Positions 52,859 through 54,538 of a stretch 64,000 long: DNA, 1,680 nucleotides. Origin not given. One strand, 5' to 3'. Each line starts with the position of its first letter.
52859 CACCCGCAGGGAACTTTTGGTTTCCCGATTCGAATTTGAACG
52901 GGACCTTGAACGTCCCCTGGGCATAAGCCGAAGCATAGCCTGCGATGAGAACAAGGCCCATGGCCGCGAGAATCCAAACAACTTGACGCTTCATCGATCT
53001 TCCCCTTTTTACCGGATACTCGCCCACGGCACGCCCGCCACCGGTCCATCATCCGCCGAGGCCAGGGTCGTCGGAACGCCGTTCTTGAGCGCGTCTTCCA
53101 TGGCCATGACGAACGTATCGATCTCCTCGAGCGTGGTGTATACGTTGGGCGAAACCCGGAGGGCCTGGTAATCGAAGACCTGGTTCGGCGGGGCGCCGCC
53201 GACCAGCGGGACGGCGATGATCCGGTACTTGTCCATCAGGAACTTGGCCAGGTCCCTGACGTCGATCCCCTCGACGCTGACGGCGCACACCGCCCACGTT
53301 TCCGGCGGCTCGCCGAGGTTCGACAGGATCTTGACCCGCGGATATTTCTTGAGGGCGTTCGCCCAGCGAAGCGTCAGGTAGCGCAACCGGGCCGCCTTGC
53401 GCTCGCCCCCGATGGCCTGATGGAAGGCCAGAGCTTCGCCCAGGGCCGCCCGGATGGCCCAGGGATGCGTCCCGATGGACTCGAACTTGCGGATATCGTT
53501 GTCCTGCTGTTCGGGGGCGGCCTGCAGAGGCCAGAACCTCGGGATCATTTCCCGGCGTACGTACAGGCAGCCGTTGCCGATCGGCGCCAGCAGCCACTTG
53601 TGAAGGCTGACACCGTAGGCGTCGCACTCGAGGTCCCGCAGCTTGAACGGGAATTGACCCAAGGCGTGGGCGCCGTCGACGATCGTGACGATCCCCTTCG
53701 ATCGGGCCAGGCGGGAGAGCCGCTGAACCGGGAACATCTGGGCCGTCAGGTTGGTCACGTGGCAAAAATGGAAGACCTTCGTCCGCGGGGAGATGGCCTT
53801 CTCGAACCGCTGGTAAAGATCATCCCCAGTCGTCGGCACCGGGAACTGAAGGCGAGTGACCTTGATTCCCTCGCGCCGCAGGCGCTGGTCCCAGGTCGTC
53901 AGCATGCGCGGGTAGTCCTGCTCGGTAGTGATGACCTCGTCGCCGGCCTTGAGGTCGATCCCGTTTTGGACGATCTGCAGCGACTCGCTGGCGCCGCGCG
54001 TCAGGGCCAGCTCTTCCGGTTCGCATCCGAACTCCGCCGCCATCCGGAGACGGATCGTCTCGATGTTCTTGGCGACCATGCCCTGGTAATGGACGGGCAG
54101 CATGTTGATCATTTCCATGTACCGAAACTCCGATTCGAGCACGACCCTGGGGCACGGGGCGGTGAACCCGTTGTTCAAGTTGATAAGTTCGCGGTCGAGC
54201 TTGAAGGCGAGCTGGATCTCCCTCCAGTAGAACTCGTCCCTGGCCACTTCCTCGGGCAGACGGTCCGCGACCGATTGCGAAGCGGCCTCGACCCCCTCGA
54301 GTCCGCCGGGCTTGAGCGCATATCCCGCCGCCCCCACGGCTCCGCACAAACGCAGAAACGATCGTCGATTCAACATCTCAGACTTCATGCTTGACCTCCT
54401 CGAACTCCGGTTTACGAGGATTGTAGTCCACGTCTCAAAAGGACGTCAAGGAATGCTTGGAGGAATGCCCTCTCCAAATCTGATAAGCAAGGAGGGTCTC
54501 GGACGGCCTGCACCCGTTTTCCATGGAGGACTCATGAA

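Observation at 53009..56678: Cluster of a Tat-exported class V PLP enzyme, an Asp/Glu racemase-family protein and a Tat-signal Cys-rich protein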

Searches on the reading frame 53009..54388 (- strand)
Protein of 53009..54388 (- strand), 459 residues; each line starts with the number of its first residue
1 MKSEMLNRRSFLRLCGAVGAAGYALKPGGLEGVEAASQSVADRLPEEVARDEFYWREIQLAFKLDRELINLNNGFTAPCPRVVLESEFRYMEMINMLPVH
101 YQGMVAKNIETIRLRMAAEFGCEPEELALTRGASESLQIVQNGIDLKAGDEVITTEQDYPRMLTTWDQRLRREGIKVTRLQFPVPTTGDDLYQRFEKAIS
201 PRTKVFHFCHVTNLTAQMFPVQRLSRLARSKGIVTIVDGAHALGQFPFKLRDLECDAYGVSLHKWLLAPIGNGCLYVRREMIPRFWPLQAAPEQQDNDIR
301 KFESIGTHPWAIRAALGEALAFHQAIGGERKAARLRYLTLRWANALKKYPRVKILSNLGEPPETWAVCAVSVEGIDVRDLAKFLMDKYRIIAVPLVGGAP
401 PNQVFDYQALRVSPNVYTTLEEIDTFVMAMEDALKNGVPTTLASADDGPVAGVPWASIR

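Call 3: search_protein_families(library=pfam, proteins=[window:53009-54388:-], max_evalue=0.01)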
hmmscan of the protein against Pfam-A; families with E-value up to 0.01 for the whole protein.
window:53009-54388:- (459 aa): 4 families
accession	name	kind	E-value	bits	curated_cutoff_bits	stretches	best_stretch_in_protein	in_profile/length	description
PF00266.25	Aminotran_5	-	8.1e-45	153.8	21.5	1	71-426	3-371/371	Aminotransferase class-V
PF01053.26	Cys_Met_Meta_PP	-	1.4e-08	34.2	27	1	146-265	88-199/381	Cys/Met metabolism PLP-dependent enzyme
PF01041.23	DegT_DnrJ_EryC1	-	0.00014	21.7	19.8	1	133-244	48-151/360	DegT/DnrJ/EryC1/StrS aminotransferase family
PF00155.27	Aminotran_1_2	-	0.00038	20.2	19.7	1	122-246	63-193/361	Aminotransferase class I and II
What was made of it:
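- Checked: (1) PLP enzyme, 53009-54388 (-), 459 aa. Pfam Aminotran_5 scores 153.8 bits against a cut-off of 21.5 (call 3).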

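Call 4: search_protein_families(library=ncbifam, proteins=[window:53009-54388:-], max_evalue=0.01)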
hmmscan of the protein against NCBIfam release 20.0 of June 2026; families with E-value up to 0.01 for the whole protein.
window:53009-54388:- (459 aa): 44 families (the best 25 are shown)
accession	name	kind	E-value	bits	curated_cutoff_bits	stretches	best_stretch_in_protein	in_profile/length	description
TIGR01979.1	sufS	subfamily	5.3e-38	130.9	475.1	1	65-433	16-398/403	SufS family cysteine desulfurase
NF051467.1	peri_mod_PvdN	equivalog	1.6e-34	119.3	650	1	5-392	1-390/425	pyoverdine-tailoring periplasmic protein PvdN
NF040779.1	Sec_lyase_SclA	exception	2.1e-25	89.4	525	1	117-434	53-377/378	selenocysteine lyase SclA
TIGR01977.1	am_tr_V_EF2568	hypoth_equivalog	2.1e-23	83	377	1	107-431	44-374/376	cysteine desulfurase family protein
TIGR03402.1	FeS_nifS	equivalog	3.4e-22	78.7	530.75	1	98-295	32-226/379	cysteine desulfurase NifS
NF041166.1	f2_encap_cargo1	exception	4.1e-22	79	800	1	123-431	306-621/623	family 2A encapsulin nanocompartment cargo protein cysteine desulfurase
NF006791.0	PRK09295.1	equivalog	2.4e-21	76.3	661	1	104-431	64-399/406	cysteine desulfurase SufS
NF010611.0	PRK14012.1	equivalog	3.8e-21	75.5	548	1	100-358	43-295/406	IscS subfamily cysteine desulfurase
TIGR04343.1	egtE_PLP_lyase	equivalog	8.2e-21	74.2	400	1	109-430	56-368/370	ergothioneine biosynthesis PLP-dependent enzyme EgtE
NF008126.0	PRK10874.1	equivalog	5.7e-18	65.2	607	1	68-289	20-246/401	cysteine desulfurase CsdA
TIGR02006.1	IscS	equivalog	1e-17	64.3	643.2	1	103-358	42-291/402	IscS subfamily cysteine desulfurase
TIGR01976.1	am_tr_V_VC1184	hypoth_equivalog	1.2e-17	64.3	352.35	1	144-355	101-321/401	cysteine desulfurase-like protein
TIGR03235.1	DNA_S_dndA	equivalog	7.1e-17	61.7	480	1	105-386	39-314/353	cysteine desulfurase DndA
TIGR03392.1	FeS_syn_CsdA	equivalog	2e-16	60.2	493.6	1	105-289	58-243/398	cysteine desulfurase CsdA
TIGR03403.1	nifS_epsilon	equivalog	3.7e-14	52.3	587.7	1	129-366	65-296/382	NifS family cysteine desulfurase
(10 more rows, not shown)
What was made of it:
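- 53009..54388 (-): Tat-signal class V (fold type I) PLP-dependent enzyme, 459 aa. The signal peptide covers roughly residues 1-36 (nt 54281-54388). The PLP lysine is K264. Pfam and NCBIfam hits (calls 3, 4).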

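Call 8: find_homologous_proteins(query=window:53009-54388:-)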
Query window:53009-54388:- (459 aa): 7997 proteins with E <= 0.001 among 8000 candidates; the best 120 are listed.
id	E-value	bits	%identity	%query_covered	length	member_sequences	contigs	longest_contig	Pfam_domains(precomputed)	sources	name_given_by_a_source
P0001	0.0e+0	1052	100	100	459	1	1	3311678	PF00266.26,PF01053.27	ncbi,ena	-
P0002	4.7e-297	1003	94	100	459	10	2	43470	PF00266.26,PF01053.27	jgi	-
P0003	5.8e-283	957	89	100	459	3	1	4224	PF00266.26,PF01053.27,PF01041.24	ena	-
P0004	5.2e-277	937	88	100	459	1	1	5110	PF00266.26,PF01053.27,PF01041.24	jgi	jgi:isopenicillin-N epimerase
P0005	7.2e-276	933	86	100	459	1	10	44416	PF00155.28,PF00266.26,PF01053.27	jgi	jgi:isopenicillin-N epimerase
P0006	1.7e-274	929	90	98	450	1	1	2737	PF00266.26,PF01053.27,PF01041.24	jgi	jgi:selenocysteine lyase/cysteine desulfurase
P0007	3.3e-274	928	87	100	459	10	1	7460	PF00266.26,PF01053.27,PF01041.24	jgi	jgi:isopenicillin-N epimerase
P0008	1.2e-273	926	90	98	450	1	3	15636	PF00266.26,PF01053.27,PF01041.24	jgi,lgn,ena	jgi:selenocysteine lyase/cysteine desulfurase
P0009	1.2e-273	926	89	98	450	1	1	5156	PF00266.26,PF01053.27,PF01041.24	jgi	-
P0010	1.6e-273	925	90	98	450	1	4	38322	PF00266.26,PF01053.27,PF01041.24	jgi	jgi:selenocysteine lyase/cysteine desulfurase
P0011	1.7e-273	925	89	98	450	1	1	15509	PF00266.26,PF01053.27,PF01041.24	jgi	jgi:selenocysteine lyase/cysteine desulfurase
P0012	1.7e-273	925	90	98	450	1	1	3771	PF00266.26,PF01053.27,PF01041.24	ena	-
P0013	2.3e-273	925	89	98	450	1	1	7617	PF00266.26,PF01053.27,PF01041.24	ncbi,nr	ncbi:MAG: aminotransferase class V-fold PLP-dependent enzyme [Candidatus Aminicenantes bacterium]|nr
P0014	2.3e-273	925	89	98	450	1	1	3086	PF00266.26,PF01053.27,PF01041.24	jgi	jgi:isopenicillin-N epimerase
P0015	2.3e-273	925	89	98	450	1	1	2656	PF00266.26,PF01053.27,PF01041.24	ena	-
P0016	3.2e-273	925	87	99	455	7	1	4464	PF00266.26,PF01053.27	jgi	-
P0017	4.3e-273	924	89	98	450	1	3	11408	PF00266.26,PF01053.27,PF01041.24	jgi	jgi:selenocysteine lyase/cysteine desulfurase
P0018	4.4e-273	924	89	98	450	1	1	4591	PF00266.26,PF01053.27,PF01041.24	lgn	-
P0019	8.2e-273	923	89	98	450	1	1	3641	PF00266.26,PF01053.27,PF01041.24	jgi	jgi:selenocysteine lyase/cysteine desulfurase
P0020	1.4e-272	922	86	100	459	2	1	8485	PF00266.26,PF01053.27,PF01041.24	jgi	-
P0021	2.2e-272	922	89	98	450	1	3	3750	PF00266.26,PF01053.27,PF01041.24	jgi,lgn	-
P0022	3.0e-272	921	89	98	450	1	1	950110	PF00266.26,PF01053.27,PF01041.24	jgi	jgi:selenocysteine lyase/cysteine desulfurase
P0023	3.0e-272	921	89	98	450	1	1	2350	PF00266.26,PF01053.27,PF01041.24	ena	-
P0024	3.8e-272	921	86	100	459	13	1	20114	PF00266.26,PF01053.27,PF01041.24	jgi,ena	-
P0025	3.9e-271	918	89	98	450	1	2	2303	PF00266.26,PF01053.27,PF01041.24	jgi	-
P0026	5.4e-271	917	88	98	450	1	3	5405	PF00266.26,PF01053.27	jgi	jgi:selenocysteine lyase/cysteine desulfurase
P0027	7.9e-271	917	87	100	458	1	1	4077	PF00266.26,PF01053.27,PF01041.24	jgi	jgi:isopenicillin-N epimerase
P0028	1.2e-270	916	86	100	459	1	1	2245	PF00266.26,PF01053.27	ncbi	-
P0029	2.4e-270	915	88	99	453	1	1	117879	PF00266.26,PF01053.27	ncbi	-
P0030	2.5e-270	915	87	99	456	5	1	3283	PF00155.28,PF00266.26,PF01053.27,PF01041.24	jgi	-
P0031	3.1e-270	915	86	100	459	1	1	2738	PF00266.26,PF01053.27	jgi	-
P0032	5.0e-270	914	88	98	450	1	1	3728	PF00266.26,PF01053.27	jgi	-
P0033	6.3e-270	914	90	96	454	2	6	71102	PF00155.28,PF00266.26,PF01053.27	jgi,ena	jgi:selenocysteine lyase/cysteine desulfurase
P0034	6.9e-270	913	86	99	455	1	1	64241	PF00266.26,PF01053.27,PF01041.24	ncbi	-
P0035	1.0e-269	913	88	98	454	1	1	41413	PF00266.26,PF01053.27,PF01041.24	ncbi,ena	-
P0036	1.4e-269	913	90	93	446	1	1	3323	PF00266.26,PF01053.27,PF01041.24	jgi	jgi:selenocysteine lyase/cysteine desulfurase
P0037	3.0e-269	911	87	99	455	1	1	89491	PF00266.26,PF01053.27,PF01041.24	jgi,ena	-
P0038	3.1e-269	911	87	100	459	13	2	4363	PF00266.26,PF01053.27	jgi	jgi:isopenicillin-N epimerase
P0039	3.4e-269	911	86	99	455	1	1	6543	PF00266.26,PF01053.27,PF01041.24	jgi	-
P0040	1.2e-268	909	88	98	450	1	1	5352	PF00266.26,PF01053.27,PF01041.24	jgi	-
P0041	1.3e-268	909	86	99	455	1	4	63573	PF00155.28,PF00266.26,PF01053.27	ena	-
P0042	1.3e-268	909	86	99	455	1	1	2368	PF00155.28,PF00266.26,PF01053.27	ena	-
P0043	1.8e-268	909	86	99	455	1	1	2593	PF00155.28,PF00266.26,PF01053.27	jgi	-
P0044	2.4e-268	908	86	99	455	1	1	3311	PF00266.26,PF01053.27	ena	-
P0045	2.6e-268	908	88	98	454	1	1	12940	PF00266.26,PF01053.27,PF01041.24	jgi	-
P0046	3.3e-268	908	86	99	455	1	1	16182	PF00266.26,PF01053.27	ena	-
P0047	5.6e-268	907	86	100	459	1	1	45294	PF00155.28,PF00266.26,PF01053.27,PF01041.24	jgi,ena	-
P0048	8.6e-268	907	87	99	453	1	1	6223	PF00266.26,PF01053.27,PF01041.24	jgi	jgi:isopenicillin-N epimerase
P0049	9.0e-268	907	85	100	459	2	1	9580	PF00266.26,PF01053.27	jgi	-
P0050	1.2e-267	906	86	99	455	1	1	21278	PF00266.26,PF01053.27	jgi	-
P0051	3.3e-267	905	85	100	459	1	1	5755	PF00266.26,PF01053.27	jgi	-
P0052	6.0e-267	904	86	99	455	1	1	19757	PF00266.26,PF01053.27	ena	-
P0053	8.2e-267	903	86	98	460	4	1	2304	PF00266.26,PF01053.27,PF01041.24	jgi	-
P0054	1.0e-266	903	87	96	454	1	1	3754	PF00266.26,PF01053.27,PF01041.24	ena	-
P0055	1.1e-266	903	87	97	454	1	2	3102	PF00266.26,PF01053.27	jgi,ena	-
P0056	1.1e-266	903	86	99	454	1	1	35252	PF00266.26,PF01053.27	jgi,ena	-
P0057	1.4e-266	903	87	96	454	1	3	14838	PF00266.26,PF01053.27,PF01041.24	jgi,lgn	-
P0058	1.5e-266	902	84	99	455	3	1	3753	PF00266.26,PF01053.27,PF01041.24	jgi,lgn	jgi:selenocysteine lyase/cysteine desulfurase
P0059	2.2e-266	902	87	97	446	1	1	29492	PF00155.28,PF00266.26,PF01053.27,PF01041.24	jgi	jgi:selenocysteine lyase/cysteine desulfurase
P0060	2.6e-266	902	88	98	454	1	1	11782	PF00266.26,PF01053.27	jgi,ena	-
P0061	4.7e-266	901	85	100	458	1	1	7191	PF00266.26,PF01053.27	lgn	-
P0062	5.6e-266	901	87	98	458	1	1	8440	PF00266.26,PF01053.27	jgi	jgi:isopenicillin-N epimerase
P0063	5.9e-266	901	85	99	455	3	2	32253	PF00266.26,PF01053.27,PF01041.24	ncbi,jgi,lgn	-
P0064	7.9e-266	900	85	99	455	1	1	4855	PF00266.26,PF01053.27,PF01041.24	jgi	-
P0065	1.6e-265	899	85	99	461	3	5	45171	PF00266.26,PF01053.27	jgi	jgi:isopenicillin-N epimerase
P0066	1.7e-265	899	87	98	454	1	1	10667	PF00266.26,PF01053.27,PF01041.24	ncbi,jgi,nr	ncbi:MAG: aminotransferase class V-fold PLP-dependent enzyme [Candidatus Aminicenantes bacterium]|jg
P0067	2.0e-265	899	86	98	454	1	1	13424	PF00266.26,PF01053.27,PF01041.24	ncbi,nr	ncbi:MAG: aminotransferase class V-fold PLP-dependent enzyme [Acidobacteriota bacterium]|nr:aminotra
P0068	2.3e-265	899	87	98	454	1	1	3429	PF00266.26,PF01053.27,PF01041.24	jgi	-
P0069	2.5e-265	898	84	100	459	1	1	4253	PF00266.26,PF01053.27,PF01041.24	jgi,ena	-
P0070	2.6e-265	898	86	99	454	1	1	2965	PF00266.26,PF01053.27,PF01041.24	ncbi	-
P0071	2.6e-265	898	87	96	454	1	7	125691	PF00155.28,PF00266.26,PF01053.27,PF01041.24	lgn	-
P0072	2.8e-265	898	85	99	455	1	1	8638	PF00266.26,PF01053.27,PF01041.24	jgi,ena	-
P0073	3.2e-265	898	85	100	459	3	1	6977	PF00266.26,PF01053.27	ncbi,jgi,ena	ncbi:MAG TPA: aminotransferase class V-fold PLP-dependent enzyme [Acidobacteriota bacterium]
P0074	5.0e-265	897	86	97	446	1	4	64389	PF00266.26,PF01053.27,PF01041.24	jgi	jgi:selenocysteine lyase/cysteine desulfurase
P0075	5.2e-265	897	86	97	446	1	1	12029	PF00266.26,PF01053.27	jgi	jgi:selenocysteine lyase/cysteine desulfurase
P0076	5.2e-265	897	85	99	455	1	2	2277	PF00266.26,PF01053.27,PF01041.24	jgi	jgi:isopenicillin-N epimerase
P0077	6.8e-265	897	86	98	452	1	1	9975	PF00155.28,PF00266.26,PF01053.27,PF01041.24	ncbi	-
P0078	7.3e-265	897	86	98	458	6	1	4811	PF00266.26,PF01053.27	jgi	jgi:isopenicillin-N epimerase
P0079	9.2e-265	897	84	100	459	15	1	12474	PF00266.26,PF01053.27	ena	-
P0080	1.1e-264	896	87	98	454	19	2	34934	PF00266.26,PF01053.27,PF01041.24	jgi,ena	-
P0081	1.3e-264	896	83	100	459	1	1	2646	PF00266.26,PF01053.27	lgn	-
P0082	1.4e-264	896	86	99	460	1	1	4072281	PF00266.26,PF01053.27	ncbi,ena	-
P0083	2.2e-264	895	85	100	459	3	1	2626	PF00266.26,PF01053.27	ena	-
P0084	2.5e-264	895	85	98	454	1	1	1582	PF00266.26,PF01053.27,PF01041.24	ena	-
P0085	3.1e-264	895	86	98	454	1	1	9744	PF00155.28,PF00266.26,PF01053.27,PF01041.24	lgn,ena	-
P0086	3.2e-264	895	87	98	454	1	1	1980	PF00266.26,PF01053.27,PF01041.24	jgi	-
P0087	4.9e-264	894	85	98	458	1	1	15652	PF00266.26,PF01053.27,PF01041.24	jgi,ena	-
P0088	6.3e-264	894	83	100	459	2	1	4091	PF00266.26,PF01053.27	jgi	jgi:isopenicillin-N epimerase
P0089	7.0e-264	894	84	99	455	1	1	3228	PF00266.26,PF01053.27,PF01041.24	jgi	jgi:isopenicillin-N epimerase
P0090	7.2e-264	894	85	99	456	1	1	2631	PF00266.26,PF01053.27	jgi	jgi:selenocysteine lyase/cysteine desulfurase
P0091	9.0e-264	893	86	97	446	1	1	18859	PF00155.28,PF00266.26,PF01053.27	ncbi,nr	ncbi:MAG TPA: aminotransferase V [Candidatus Aminicenantes bacterium]|nr:aminotransferase V [Candida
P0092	1.3e-263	893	86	97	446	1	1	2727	PF00155.28,PF00266.26,PF01053.27,PF01041.24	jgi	jgi:selenocysteine lyase/cysteine desulfurase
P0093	1.4e-263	893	84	100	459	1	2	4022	PF00266.26,PF01053.27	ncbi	-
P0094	1.7e-263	892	86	97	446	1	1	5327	PF00155.28,PF00266.26,PF01053.27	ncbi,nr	ncbi:MAG: hypothetical protein A2V45_08350 [Candidatus Aminicenantes bacterium RBG_19FT_COMBO_58_17]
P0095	1.8e-263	892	84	99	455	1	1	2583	PF00155.28,PF00266.26,PF01053.27,PF01041.24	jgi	jgi:selenocysteine lyase/cysteine desulfurase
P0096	1.8e-263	892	84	99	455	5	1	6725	PF00266.26,PF01053.27,PF01041.24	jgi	jgi:selenocysteine lyase/cysteine desulfurase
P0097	2.0e-263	892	87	96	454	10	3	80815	PF00266.26,PF01053.27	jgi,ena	-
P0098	2.4e-263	892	85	98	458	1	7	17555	PF00266.26,PF01053.27,PF01041.24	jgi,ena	-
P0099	2.5e-263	892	84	100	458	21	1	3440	PF00266.26,PF01053.27,PF01041.24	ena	-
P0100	2.9e-263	892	86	98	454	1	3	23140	PF00266.26,PF01053.27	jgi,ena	-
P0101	2.9e-263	892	86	98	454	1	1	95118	PF00266.26,PF01053.27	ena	-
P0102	3.4e-263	891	86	98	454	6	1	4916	PF00266.26,PF01053.27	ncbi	-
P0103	3.4e-263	891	84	99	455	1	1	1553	PF00155.28,PF00266.26,PF01053.27,PF01041.24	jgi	jgi:isopenicillin-N epimerase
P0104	3.8e-263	891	87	98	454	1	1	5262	PF00155.28,PF00266.26,PF01053.27,PF01041.24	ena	-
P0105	4.1e-263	891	83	100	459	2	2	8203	PF00266.26,PF01053.27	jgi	jgi:isopenicillin-N epimerase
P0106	4.5e-263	891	84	99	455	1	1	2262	PF00155.28,PF00266.26,PF01053.27,PF01041.24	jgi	-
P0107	5.6e-263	891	87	98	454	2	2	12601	PF00155.28,PF00266.26,PF01053.27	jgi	-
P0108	6.2e-263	891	86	98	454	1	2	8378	PF00266.26,PF01053.27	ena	-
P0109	6.4e-263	891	87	98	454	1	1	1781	PF00266.26,PF01053.27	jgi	-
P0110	8.2e-263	890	85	98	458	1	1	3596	PF00266.26,PF01053.27,PF01041.24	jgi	jgi:isopenicillin-N epimerase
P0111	8.5e-263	890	86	98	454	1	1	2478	PF00266.26,PF01053.27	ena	-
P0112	8.8e-263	890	86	98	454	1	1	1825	PF00266.26,PF01053.27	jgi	-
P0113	1.2e-262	890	86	97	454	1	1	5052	PF00266.26,PF01053.27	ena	-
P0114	1.4e-262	889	86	98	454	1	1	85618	PF00266.26,PF01053.27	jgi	jgi:isopenicillin-N epimerase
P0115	2.2e-262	889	85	98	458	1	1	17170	PF00266.26,PF01053.27,PF01041.24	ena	-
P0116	3.0e-262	888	83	100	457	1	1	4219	PF00266.26,PF01053.27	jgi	jgi:isopenicillin-N epimerase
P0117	3.2e-262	888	84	99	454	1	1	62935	PF00266.26,PF01053.27,PF01041.24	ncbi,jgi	-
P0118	4.3e-262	888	86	97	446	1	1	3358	PF00155.28,PF00266.26,PF01053.27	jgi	jgi:selenocysteine lyase/cysteine desulfurase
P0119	4.3e-262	888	86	97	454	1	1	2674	PF00266.26,PF01053.27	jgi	-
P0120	4.5e-262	888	84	99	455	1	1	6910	PF00155.28,PF00266.26,PF01053.27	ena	-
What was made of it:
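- Closest known: Isopenicillin N epimerase. Different: The name comes from automated annotation (call 8).
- Sources name some homologues isopenicillin-N epimerase (call 8).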

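Call 10: find_encoding_contigs(protein=P0082, flank=6000, max_places=3)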
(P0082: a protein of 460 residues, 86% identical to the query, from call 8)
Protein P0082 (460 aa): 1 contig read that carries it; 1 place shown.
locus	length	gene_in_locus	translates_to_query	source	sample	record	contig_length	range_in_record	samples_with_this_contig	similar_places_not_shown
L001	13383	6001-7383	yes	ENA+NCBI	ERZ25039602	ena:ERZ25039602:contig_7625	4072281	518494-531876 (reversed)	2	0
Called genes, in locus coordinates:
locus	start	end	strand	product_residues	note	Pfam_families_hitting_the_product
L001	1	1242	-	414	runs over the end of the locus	PF04015:DUF362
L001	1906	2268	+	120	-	PF03412:Peptidase_C39 (weak), PF13529:Peptidase_C39_2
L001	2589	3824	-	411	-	PF20245:DUF6600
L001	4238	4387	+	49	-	-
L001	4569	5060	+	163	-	-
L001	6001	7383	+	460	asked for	PF00266:Aminotran_5, PF01053:Cys_Met_Meta_PP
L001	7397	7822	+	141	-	-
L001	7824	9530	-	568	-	PF14716:HHH_8, PF14520:HHH_5 (weak), PF14791:DNA_pol_B_thumb, PF02811:PHP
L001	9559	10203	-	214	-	PF03807:F420_oxidored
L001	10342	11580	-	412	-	PF00579:tRNA-synt_1b, PF22421:SYY_C-terminal, PF01479:S4 (weak)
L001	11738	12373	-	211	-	PF00551:Formyl_trans_N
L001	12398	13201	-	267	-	-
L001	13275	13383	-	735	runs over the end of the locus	PF18072:FGAR-AT_linker, PF00586:AIRS, PF02769:AIRS_C, PF00586:AIRS, PF02769:AIRS_C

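Call 11: find_encoding_contigs(protein=P0022, flank=6000, max_places=3)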
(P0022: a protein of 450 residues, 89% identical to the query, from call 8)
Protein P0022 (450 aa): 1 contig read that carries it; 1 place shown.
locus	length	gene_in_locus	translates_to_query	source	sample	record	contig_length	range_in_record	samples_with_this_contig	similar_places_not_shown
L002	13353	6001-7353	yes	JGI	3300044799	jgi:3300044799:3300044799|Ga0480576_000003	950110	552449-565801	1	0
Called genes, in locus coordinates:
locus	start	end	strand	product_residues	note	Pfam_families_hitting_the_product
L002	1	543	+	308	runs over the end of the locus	PF00781:DAGK_cat, PF19279:YegS_C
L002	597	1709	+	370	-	-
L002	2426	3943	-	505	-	-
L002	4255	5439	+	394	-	-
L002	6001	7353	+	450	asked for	PF00266:Aminotran_5, PF01041:DegT_DnrJ_EryC1 (weak), PF01053:Cys_Met_Meta_PP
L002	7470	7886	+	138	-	-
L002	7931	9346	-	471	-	PF00282:Pyridoxal_deC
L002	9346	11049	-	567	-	PF07969:Amidohydro_3, PF01979:Amidohydro_1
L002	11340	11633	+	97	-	-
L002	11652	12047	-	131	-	PF10861:DUF2784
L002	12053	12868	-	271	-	PF04199:Cyclase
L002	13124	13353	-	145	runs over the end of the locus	PF03840:SecG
